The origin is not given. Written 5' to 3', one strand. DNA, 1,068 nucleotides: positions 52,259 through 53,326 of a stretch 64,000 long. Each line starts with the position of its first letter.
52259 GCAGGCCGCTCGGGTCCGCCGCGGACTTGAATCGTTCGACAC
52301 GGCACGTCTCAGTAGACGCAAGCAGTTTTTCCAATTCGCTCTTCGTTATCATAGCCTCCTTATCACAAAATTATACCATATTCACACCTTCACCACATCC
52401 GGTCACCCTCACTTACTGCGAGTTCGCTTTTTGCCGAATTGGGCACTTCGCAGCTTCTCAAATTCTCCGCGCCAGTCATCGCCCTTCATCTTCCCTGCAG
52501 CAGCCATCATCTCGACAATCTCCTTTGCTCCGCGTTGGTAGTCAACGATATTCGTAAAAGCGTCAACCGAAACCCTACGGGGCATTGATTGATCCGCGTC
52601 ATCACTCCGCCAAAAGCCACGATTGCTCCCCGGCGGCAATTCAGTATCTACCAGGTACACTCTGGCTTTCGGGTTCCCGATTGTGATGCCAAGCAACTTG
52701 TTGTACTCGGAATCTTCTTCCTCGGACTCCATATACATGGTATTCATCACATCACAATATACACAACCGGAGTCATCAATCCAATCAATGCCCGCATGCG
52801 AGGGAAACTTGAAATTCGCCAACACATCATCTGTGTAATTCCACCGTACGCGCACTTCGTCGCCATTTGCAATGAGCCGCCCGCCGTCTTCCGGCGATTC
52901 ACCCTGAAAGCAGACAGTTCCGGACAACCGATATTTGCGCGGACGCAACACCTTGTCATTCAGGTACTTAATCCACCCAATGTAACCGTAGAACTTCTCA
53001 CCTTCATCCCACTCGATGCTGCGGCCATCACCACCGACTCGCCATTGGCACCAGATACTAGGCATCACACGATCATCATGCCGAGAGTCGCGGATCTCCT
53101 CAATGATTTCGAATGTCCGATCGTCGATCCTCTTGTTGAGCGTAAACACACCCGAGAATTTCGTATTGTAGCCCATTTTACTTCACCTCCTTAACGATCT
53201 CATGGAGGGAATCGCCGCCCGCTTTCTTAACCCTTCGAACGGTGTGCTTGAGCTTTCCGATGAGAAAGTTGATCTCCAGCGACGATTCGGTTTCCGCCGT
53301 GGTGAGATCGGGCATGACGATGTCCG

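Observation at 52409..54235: Unassigned three-gene operon: divergent DprA/SLOG-like protein, ORF6N DNA-binding protein and a 255-aa protein of unknown family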

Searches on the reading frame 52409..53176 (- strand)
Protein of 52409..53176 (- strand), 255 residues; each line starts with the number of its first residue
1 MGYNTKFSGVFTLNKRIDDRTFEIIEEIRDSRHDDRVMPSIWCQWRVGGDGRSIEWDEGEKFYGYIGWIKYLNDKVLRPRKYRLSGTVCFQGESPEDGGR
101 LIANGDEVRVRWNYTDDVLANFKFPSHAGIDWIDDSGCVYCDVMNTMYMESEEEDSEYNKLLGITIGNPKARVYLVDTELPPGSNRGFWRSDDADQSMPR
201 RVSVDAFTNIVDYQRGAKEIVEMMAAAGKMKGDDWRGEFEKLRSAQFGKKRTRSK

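Call 3: search_protein_families(library=pfam, proteins=[window:52409-53176:-], max_evalue=0.1)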
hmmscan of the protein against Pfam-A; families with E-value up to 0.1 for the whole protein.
window:52409-53176:- (255 aa): 1 family
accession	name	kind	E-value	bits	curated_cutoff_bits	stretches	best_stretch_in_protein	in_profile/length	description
PF09553.16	RE_Eco47II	-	0.013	15.5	25.9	1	119-217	84-185/202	Eco47II restriction endonuclease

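Call 4: search_protein_families(library=padloc, proteins=[window:52409-53176:-], max_evalue=0.1)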
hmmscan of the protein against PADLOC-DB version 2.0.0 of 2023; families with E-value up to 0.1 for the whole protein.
window:52409-53176:- (255 aa): 0 families

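Call 5: search_protein_families(library=ncbifam, proteins=[window:52409-53176:-], max_evalue=0.1)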
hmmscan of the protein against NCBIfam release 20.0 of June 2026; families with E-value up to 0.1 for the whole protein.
window:52409-53176:- (255 aa): 0 families

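Call 6: find_homologous_proteins(query=window:52409-53176:-)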
Query window:52409-53176:- (255 aa): 40 proteins with E <= 0.001 among 257 candidates.
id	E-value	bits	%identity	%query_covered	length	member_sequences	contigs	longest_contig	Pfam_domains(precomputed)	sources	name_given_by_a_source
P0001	7.3e-160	549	92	100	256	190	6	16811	-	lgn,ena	-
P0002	1.7e-148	512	89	100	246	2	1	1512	-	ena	-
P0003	9.7e-148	509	86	100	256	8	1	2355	-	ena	-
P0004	3.1e-136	471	86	100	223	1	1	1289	-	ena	-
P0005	5.8e-135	467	79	98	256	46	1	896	-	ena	-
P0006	4.4e-99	350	98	59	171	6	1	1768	-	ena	-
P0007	2.4e-62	229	45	89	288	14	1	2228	-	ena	-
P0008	2.7e-62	229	45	89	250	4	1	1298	-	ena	-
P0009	3.7e-62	229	45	89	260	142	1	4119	-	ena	-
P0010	3.9e-61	225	45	88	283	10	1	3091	-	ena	-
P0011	7.5e-61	224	45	88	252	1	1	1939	-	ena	-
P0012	9.0e-61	224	44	89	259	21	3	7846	-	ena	-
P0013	9.1e-61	224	44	89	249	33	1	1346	-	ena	-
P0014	1.1e-60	224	44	89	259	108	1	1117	-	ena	-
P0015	2.0e-60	223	47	88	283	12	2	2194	-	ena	-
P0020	3.6e-59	219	44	88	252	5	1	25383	-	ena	-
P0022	5.6e-59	218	45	88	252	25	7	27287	-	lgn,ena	-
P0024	1.7e-58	216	46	90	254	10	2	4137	-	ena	-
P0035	2.6e-55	206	43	88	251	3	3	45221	-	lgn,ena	-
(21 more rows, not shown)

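Call 7: search_protein_families(library=phrogs, proteins=[window:52409-53176:-], max_evalue=0.1)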
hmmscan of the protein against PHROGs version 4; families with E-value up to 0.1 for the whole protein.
window:52409-53176:- (255 aa): 1 family
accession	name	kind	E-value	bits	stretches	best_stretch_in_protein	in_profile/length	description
phrog_38666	-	unknown function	3.5e-10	40.9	1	1-111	1-113/144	-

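Call 8: search_solved_structures(query=window:52409-53176:-, max_evalue=10)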
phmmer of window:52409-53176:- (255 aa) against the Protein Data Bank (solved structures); distinct sequences matched with E-value up to 10: 0.

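Call 9: find_encoding_contigs(protein=P0035, flank=8000, max_places=3)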
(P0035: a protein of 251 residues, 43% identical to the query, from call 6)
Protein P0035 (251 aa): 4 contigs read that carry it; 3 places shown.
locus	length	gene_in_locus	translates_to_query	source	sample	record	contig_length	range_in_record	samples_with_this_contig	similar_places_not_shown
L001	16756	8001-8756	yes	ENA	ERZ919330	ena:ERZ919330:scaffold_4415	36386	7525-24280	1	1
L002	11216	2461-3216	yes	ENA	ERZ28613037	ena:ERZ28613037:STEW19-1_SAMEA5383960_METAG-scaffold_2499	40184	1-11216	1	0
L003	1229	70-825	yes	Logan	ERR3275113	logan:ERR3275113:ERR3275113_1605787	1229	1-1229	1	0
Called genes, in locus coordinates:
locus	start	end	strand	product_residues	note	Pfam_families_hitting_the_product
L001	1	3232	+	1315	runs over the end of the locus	PF01841:Transglut_core, PF12969:DUF3857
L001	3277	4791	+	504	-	PF00270:DEAD, PF16203:ERCC3_RAD25_C (weak), PF00271:Helicase_C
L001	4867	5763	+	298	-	PF13623:SurA_N_2 (weak), PF13624:SurA_N_3, PF13145:Rotamase_2, PF13616:Rotamase_3, PF00639:Rotamase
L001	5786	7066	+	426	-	PF00202:Aminotran_3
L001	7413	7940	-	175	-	-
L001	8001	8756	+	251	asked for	-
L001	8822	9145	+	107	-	-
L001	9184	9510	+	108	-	-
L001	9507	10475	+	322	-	PF10543:ORF6N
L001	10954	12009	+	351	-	-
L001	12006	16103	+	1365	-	PF04851:ResIII, PF07669:Eco57I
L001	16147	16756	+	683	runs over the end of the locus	PF13589:HATPase_c_3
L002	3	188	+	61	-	?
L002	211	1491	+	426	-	PF00202:Aminotran_3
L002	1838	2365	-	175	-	-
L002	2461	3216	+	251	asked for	-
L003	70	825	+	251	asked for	-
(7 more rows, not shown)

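Call 10: find_encoding_contigs(protein=P0022, flank=8000, max_places=4)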
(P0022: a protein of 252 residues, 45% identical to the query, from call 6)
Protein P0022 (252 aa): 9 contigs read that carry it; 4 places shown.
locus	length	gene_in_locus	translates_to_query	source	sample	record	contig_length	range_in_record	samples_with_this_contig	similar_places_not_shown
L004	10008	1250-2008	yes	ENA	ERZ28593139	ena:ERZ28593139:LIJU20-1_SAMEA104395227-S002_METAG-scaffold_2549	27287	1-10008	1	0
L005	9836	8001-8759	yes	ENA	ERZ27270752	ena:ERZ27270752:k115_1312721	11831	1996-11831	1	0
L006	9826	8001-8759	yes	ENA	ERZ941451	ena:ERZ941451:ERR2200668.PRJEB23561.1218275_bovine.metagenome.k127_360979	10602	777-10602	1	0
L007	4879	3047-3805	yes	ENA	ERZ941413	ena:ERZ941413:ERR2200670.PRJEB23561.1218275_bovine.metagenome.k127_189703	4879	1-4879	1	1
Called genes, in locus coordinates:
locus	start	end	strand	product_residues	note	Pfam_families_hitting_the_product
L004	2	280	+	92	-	?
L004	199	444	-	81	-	-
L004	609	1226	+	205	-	PF10543:ORF6N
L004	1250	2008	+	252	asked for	-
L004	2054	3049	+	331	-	PF13310:Virulence_RhuM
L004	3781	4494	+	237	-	PF00145:DNA_methylase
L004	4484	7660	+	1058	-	PF00176:SNF2-rel_dom, PF00270:DEAD, PF04851:ResIII (weak), PF00271:Helicase_C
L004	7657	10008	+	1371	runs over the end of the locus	PF20473:MmeI_Mtase (faint), PF07669:Eco57I, PF20466:MmeI_TRD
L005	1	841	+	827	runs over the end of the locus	PF22666:Glyco_hydro_2_N2 (weak), PF00703:Glyco_hydro_2, PF02836:Glyco_hydro_2_C, PF16355:DUF4982, PF18565:Glyco_hydro2_C5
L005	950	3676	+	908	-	PF12951:PATR (weak)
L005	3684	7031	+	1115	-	PF02837:Glyco_hydro_2_N, PF00703:Glyco_hydro_2, PF02836:Glyco_hydro_2_C (weak), PF16355:DUF4982 (weak), PF18565:Glyco_hydro2_C5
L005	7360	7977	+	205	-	PF10543:ORF6N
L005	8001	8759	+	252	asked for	-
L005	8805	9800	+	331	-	PF13310:Virulence_RhuM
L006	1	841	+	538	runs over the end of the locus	?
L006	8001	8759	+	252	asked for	-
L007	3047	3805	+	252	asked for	-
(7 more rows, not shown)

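Call 11: find_encoding_contigs(protein=P0020, flank=8000, max_places=3)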
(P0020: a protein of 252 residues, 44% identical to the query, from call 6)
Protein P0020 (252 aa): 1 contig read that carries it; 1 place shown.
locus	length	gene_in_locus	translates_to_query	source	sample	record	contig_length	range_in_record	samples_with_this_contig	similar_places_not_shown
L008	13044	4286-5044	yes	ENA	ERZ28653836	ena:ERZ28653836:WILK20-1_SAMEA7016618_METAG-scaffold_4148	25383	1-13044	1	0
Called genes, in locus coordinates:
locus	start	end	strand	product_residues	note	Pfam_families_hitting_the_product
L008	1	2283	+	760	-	?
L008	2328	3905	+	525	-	-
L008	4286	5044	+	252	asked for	-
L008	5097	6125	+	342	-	PF13310:Virulence_RhuM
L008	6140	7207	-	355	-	PF01381:HTH_3, PF12844:HTH_19 (weak), PF13443:HTH_26, PF13560:HTH_31, PF06114:Peptidase_M78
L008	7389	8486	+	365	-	PF00069:Pkinase, PF07714:PK_Tyr_Ser-Thr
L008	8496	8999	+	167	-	-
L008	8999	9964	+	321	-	-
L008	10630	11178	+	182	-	-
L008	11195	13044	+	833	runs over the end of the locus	PF00012:HSP70, PF06723:MreB_Mbl (faint)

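Call 12: find_encoding_contigs(protein=P0001, flank=8000, max_places=4)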
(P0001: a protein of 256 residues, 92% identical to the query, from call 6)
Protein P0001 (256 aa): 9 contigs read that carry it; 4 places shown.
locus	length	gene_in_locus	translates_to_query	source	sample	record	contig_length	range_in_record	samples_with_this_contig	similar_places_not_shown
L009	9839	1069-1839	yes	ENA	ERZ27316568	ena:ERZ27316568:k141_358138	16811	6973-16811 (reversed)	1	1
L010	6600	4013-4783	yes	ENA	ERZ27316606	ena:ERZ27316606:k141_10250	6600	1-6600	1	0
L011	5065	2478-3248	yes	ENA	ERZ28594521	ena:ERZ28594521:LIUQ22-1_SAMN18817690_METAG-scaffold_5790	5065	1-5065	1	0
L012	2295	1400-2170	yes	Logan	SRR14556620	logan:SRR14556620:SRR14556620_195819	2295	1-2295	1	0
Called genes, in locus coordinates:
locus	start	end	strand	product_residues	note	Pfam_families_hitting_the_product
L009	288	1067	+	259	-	PF10543:ORF6N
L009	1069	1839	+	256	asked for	-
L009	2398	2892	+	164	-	PF14819:QueF_N (weak), PF14489:QueF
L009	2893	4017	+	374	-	PF08245:Mur_ligase_M, PF02875:Mur_ligase_C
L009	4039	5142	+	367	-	PF00294:PfkB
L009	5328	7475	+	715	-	PF01276:OKR_DC_1, PF01212:Beta_elim_lyase (weak), PF03711:OKR_DC_1_C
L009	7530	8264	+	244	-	PF01643:Acyl-ACP_TE, PF13279:4HBT_2 (faint), PF20791:Acyl-ACP_TE_C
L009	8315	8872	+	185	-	PF01613:Flavin_Reduct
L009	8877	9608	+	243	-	PF04474:DUF554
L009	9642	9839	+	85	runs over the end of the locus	PF12637:TSCPD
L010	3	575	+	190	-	?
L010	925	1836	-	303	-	PF12950:TaqI_C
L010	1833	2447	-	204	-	PF00239:Resolvase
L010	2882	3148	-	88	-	-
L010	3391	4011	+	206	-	PF10543:ORF6N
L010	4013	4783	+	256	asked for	-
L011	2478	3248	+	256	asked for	-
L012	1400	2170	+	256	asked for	-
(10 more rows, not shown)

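Call 26: find_related_loci(query=A2, collection=genome_contigs, flank=6000)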
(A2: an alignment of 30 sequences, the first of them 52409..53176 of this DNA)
Query A2 (255 aa) in genome_contigs; peptide patterns used: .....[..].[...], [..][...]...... (x = any residue, [..] = any of these).
91 stretches matched a pattern; 6 encode a relative of the query (tblastn E <= 1e-3); 6 distinct loci.
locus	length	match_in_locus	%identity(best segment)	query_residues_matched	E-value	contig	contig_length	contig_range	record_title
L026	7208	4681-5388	45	1-227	5e-66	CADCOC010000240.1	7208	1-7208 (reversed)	uncultured bacterium isolate RUG14821 genome assembly, contig: RUG14821_asm_240, whole genome shotgun sequence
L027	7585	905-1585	46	1-218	3e-64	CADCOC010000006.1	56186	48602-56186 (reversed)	uncultured bacterium isolate RUG14821 genome assembly, contig: RUG14821_asm_6, whole genome shotgun sequence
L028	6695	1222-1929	44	1-227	4e-64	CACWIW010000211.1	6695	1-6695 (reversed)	uncultured bacterium isolate RUG10619 genome assembly, contig: RUG10619_asm_211, whole genome shotgun sequence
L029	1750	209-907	44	1-224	1e-65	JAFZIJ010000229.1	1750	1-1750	MAG: Victivallales bacterium isolate RGIG7794 Water_buffalos_Reticulum-1__c759173, whole genome shotgun sequence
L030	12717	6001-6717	44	1-229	2e-63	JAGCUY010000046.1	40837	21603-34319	MAG: Kiritimatiellae bacterium isolate RGIG10146 Yak_Rumen-4__c421549, whole genome shotgun sequence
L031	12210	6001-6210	44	39-110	3e-14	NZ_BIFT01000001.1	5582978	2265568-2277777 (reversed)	Dictyobacter alpinus strain Uno16 sequence1, whole genome shotgun sequence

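Call 27: find_related_loci(query=A2, collection=viral_contigs, flank=6000)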
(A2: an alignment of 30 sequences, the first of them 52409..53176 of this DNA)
Query A2 (255 aa) in viral_contigs; peptide patterns used: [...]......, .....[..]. (x = any residue, [..] = any of these).
44 stretches matched a pattern; 6 encode a relative of the query (tblastn E <= 1e-3); 6 distinct loci.
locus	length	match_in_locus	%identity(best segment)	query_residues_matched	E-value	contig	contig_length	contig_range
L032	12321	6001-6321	42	1-107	3e-25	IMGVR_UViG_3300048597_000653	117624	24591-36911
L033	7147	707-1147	34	1-111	7e-22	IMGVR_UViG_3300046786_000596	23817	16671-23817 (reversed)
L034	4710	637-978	35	1-110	5e-19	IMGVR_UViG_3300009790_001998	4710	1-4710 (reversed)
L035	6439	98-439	37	1-111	2e-16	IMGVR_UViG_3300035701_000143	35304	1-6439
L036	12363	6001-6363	31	1-115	1e-6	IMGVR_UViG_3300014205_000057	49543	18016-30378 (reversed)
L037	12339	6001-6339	30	1-106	1e-4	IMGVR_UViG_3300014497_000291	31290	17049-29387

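Call 31: predict_structure(alignment_id=A2)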
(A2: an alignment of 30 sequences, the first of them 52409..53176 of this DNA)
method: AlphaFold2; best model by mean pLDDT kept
length: 255 residues; sequences in the alignment: 30
mean_pLDDT: 73.7   pTM: 0.49
mean pLDDT of the five models: 73.7, 73.1, 71.7, 70.2, 65.3
residues with pLDDT >= 90: 34; 70-90: 125; 50-70: 67; < 50: 29
segments of 3 or more residues with pLDDT < 50: 33-36, 38-41, 115-128, 249-255
pLDDT, mean of each block of 10 residues (from residue 1): 71 96 86 51 78 83 67 91 91 71 86 53 43 69 83 80 74 87 82 68 85 64 75 66 62 37
secondary structure, 60 per line:
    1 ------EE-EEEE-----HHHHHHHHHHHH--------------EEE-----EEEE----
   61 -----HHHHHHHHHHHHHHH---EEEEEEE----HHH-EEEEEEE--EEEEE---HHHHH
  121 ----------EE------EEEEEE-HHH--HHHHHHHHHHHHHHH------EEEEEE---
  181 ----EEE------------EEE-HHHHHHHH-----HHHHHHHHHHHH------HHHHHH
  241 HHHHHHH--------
elements in order: E10-13 H19-30 E45-47 E53-56 H66-80 E84-90 E99-105 E108-112 H116-120 E139-144 H151-165 E172-177 E185-187 E200-202 H204-211 H217-228 H235-247

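Call 32: search_protein_representatives(alignment_id=A2)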
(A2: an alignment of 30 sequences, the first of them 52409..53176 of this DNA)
Query: 30 sequences, 252 profile positions. Proteins with E-value up to 0.001 (for the whole library): 2476; up to 1e-10: 1680; up to 1e-30: 52. The best 150 are listed.
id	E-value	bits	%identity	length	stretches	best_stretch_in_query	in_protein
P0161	7.2e-112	389.2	-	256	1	1-242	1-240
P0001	4.6e-103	360.3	-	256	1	1-249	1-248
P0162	2.0e-47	178.0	-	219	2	1-85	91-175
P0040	3.1e-45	170.9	-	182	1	1-127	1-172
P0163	1.2e-37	146.0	-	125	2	1-58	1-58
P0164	2.0e-36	142.1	-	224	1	1-117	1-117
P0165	3.6e-36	141.2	-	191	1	1-109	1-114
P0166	5.8e-36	140.5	-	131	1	1-110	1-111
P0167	8.6e-36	140.0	-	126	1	1-110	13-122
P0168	8.7e-36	139.9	-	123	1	1-111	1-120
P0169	1.6e-35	139.0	-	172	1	1-111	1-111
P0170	3.4e-35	138.0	-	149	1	1-126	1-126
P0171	4.9e-35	137.5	-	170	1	1-112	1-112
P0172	6.2e-35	137.2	-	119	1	1-111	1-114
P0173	1.0e-34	136.4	-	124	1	1-110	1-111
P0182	1.7e-32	129.2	-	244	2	35-125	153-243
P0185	2.4e-32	128.7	-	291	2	37-174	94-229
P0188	3.3e-32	128.2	-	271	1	1-119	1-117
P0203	2.5e-31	125.3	-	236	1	1-154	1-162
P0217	1.7e-30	122.6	-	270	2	28-116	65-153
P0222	2.2e-30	122.2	-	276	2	32-115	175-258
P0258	2.2e-29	119.0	-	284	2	27-110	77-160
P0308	2.5e-28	115.5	-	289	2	34-109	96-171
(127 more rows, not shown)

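Call 34: search_protein_families(library=pfam, proteins=[P0162, P0164, P0185, P0188, P0222, P0182, P0258, P0308, P0203, P0217], max_evalue=0.01)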
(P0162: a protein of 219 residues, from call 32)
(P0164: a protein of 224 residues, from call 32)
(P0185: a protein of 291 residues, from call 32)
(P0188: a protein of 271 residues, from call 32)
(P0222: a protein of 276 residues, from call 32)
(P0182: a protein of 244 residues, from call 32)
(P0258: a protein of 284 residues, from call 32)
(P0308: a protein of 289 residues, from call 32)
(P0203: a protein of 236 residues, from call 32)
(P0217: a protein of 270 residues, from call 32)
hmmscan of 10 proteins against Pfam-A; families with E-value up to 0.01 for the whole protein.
P0162 (219 aa): 0 families

P0164 (224 aa): 0 families

P0185 (291 aa): 0 families

P0188 (271 aa): 0 families

P0222 (276 aa): 0 families

P0182 (244 aa): 0 families

P0258 (284 aa): 0 families

P0308 (289 aa): 0 families

P0203 (236 aa): 1 family
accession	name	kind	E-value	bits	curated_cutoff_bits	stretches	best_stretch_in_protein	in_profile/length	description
PF19708.4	DUF6205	-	0.0045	17.8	27.3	0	1-32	1-32/141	Family of unknown function (DUF6205)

P0217 (270 aa): 0 families

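Call 36: fold_search(model_id=the predicted structure, library=pdb)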
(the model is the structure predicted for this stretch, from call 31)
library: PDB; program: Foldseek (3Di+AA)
matches with E <= 10: 278; with E <= 0.001: 0
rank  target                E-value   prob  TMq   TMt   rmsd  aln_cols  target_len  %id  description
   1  2p14                  1.1e-01  0.41  0.22  0.28  13.2       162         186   14  Crystal structure of small subunit (R.BspD6I2) of the heterodimeric restriction endonuclease R.BspD6I (released 2008-03-11)
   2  1oz9                  3.1e-01  0.10  0.12  0.19  13.8       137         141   12  Crystal structure of AQ_1354, a hypothetical protein from Aquifex aeolicus (released 2003-09-23)
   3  6xl1_A                4.0e-01  0.20  0.20  0.15  16.6       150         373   10  crystal structure of cA4-activated Card1(D294N) (released 2020-12-30)
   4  7mge_E                4.8e-01  0.16  0.21  0.29  10.1       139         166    9  Structure of C9orf72:SMCR8:WDR41 in complex with ARF1 (released 2021-06-23)
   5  2vld_B                6.5e-01  0.08  0.16  0.17  18.5       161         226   10  crystal structure of a repair endonuclease from Pyrococcus abyssi (released 2009-05-19)
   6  7bkp_A                7.8e-01  0.04  0.10  0.05  16.1       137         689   12  CryoEM structure of disease related M854K MDA5-dsRNA filament in complex with ATP (released 2021-11-17)
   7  9iab_B                8.3e-01  0.08  0.14  0.14  15.6       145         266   10  Structure of the Argonaute-associated Cas4 family protein 1 (ACE1) from Chroococcidiopsis thermalis (CtACE1) (released 2025-04-23)
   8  3r7w_C                8.8e-01  0.13  0.20  0.18  11.1       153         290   10  Crystal Structure of Gtr1p-Gtr2p complex (released 2011-08-24)
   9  5gkj_B                8.8e-01  0.08  0.18  0.20  17.4       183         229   11  Structure of EndoMS in apo form (released 2016-11-02)
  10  9esh_B                8.8e-01  0.05  0.20  0.07  16.5       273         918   10  Structure of a B-state intermediate committed to discard (Bd-I state) (released 2024-12-25)
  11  2yzh_D                9.3e-01  0.35  0.20  0.27   5.0        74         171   16  Crystal structure of peroxiredoxin-like protein from Aquifex aeolicus (released 2007-11-06)
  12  8q44_B                9.3e-01  0.07  0.21  0.13  20.7       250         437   10  Crystal structure of cA4-bound Can2 (E364R) in complex with oligo-T DNA (released 2023-11-22)
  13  6em9_L                1.1e+00  0.09  0.16  0.07   9.6       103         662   14  S.aureus ClpC resting state, asymmetric map (released 2017-12-27)
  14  8c6j_C                1.2e+00  0.05  0.19  0.07  16.7       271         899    8  Human spliceosomal PM5 C* complex (released 2023-07-12)
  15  4wbq_A                1.2e+00  0.04  0.15  0.20  15.9       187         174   13  Crystal structure of the exonuclease domain of QIP (QDE-2 interacting protein) solved by native-SAD phasing. (released 2014-12-10)
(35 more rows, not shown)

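Call 47: fold_search(model_id=the predicted structure, library=viral)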
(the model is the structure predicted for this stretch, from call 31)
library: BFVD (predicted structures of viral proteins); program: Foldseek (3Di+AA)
matches with E <= 10: 255; with E <= 0.001: 2
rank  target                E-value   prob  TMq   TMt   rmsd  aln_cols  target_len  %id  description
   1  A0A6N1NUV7            7.5e-08  1.00  0.38  0.39   6.7       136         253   26  Uncharacterized protein [Tupanvirus soda lake]
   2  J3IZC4                1.6e-04  1.00  0.33  0.34  21.9       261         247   13  (no name in the UniProt tables at hand)
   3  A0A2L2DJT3            2.1e-03  0.98  0.32  0.37  17.6       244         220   10  Uncharacterized protein [Acanthamoeba polyphaga mimivirus]
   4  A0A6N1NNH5            8.1e-03  1.00  0.31  0.29   4.2       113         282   12  Uncharacterized protein [Tupanvirus deep ocean]
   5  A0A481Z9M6            1.5e-01  0.47  0.23  0.30   7.1       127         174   13  Uncharacterized protein [Pithovirus LCPAC304]
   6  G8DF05                1.5e-01  0.44  0.20  0.15   9.4       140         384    9  (no name in the UniProt tables at hand)
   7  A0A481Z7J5            3.1e-01  0.44  0.24  0.46  10.1       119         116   14  Uncharacterized protein [Pithovirus LCPAC304]
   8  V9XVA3                3.7e-01  0.12  0.20  0.19  15.9       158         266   10  Ie2 [Choristoneura murinana nucleopolyhedrovirus]
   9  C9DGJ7                4.2e-01  0.05  0.14  0.11  16.3       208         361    7  Gp47 recombination endonuclease subunit [Delftia phage PhiW-14]
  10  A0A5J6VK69            4.5e-01  0.11  0.18  0.13  11.6       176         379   12  Zinc-ribbon domain-containing protein [Megaviridae environmental sample]
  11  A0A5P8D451            4.7e-01  0.05  0.14  0.17  15.9       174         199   10  (no name in the UniProt tables at hand)
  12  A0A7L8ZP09            5.0e-01  0.44  0.26  0.48   4.4       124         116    9  Uncharacterized protein [Erwinia phage pEa_SNUABM_47]
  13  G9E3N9                5.0e-01  0.30  0.21  0.15   9.8       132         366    7  (no name in the UniProt tables at hand)
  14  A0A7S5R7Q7            5.7e-01  0.16  0.17  0.31   7.8       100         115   13  Uncharacterized protein [Rhizobium phage RHph_Y65]
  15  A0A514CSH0            6.1e-01  0.06  0.15  0.12  18.5       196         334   11  Uncharacterized protein [Achromobacter phage Motura]
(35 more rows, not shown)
